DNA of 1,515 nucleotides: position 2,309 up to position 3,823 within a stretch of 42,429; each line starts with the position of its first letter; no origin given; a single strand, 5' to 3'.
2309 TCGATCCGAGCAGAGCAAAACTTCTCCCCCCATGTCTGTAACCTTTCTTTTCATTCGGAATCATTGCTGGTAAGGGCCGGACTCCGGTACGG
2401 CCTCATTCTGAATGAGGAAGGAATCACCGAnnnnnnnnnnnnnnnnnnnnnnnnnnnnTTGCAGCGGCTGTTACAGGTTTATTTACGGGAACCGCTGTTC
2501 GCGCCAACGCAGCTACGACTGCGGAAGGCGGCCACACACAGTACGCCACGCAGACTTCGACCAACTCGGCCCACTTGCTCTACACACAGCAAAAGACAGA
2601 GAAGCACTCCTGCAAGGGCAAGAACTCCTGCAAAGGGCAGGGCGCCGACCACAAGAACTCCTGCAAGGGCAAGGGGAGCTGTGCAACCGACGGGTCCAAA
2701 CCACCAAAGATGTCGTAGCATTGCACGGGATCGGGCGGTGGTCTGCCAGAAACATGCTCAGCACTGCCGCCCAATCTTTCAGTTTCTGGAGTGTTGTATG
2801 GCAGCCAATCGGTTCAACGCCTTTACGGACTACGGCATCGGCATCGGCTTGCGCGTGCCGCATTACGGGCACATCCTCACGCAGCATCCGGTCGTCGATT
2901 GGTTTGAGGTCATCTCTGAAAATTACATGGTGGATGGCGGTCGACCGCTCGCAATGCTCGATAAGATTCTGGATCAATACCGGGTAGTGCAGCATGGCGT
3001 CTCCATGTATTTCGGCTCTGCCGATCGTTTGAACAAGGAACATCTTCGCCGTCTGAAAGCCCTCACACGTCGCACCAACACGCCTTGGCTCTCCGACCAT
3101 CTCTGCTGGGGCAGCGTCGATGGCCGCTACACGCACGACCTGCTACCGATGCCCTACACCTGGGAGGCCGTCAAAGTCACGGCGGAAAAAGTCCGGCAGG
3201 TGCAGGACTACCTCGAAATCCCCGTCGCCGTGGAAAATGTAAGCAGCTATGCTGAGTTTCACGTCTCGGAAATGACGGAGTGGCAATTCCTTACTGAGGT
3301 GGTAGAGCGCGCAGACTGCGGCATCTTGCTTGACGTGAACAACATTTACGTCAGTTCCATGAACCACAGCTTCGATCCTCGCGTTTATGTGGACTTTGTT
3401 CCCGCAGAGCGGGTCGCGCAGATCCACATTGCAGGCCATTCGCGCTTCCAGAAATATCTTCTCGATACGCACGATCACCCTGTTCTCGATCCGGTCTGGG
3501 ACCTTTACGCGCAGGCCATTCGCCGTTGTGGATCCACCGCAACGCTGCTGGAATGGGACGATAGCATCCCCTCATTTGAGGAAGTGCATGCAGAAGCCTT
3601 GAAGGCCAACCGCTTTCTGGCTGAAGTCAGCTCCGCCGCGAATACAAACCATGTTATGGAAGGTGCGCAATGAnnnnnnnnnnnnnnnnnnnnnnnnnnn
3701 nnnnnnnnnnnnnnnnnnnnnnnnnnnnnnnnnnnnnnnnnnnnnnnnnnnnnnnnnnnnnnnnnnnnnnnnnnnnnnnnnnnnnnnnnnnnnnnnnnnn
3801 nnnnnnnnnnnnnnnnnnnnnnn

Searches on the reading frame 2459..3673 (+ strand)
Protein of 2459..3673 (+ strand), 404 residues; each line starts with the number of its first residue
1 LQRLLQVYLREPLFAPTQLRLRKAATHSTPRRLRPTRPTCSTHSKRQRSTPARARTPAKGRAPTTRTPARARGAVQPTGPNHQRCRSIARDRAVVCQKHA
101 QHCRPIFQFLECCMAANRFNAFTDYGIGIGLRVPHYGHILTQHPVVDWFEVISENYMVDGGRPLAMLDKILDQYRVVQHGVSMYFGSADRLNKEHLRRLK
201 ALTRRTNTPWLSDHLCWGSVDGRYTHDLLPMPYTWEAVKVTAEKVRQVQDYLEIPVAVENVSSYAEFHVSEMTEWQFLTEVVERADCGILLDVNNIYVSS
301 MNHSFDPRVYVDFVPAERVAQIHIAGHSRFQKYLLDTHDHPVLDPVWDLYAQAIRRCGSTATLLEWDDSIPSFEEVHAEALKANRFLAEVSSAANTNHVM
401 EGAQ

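Call 69: search_protein_families(library=pfam, proteins=[window:2459-3673:+], max_evalue=0.0001)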
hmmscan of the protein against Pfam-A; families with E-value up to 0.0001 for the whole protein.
window:2459-3673:+ (404 aa): 1 family
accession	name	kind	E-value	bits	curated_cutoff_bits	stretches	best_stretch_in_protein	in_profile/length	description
PF05114.20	MbnB_TglH_ChrH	-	6.3e-108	360.4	25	1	126-387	1-262/263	RiPP precursor modification enzyme MbnB/TglH/ChrH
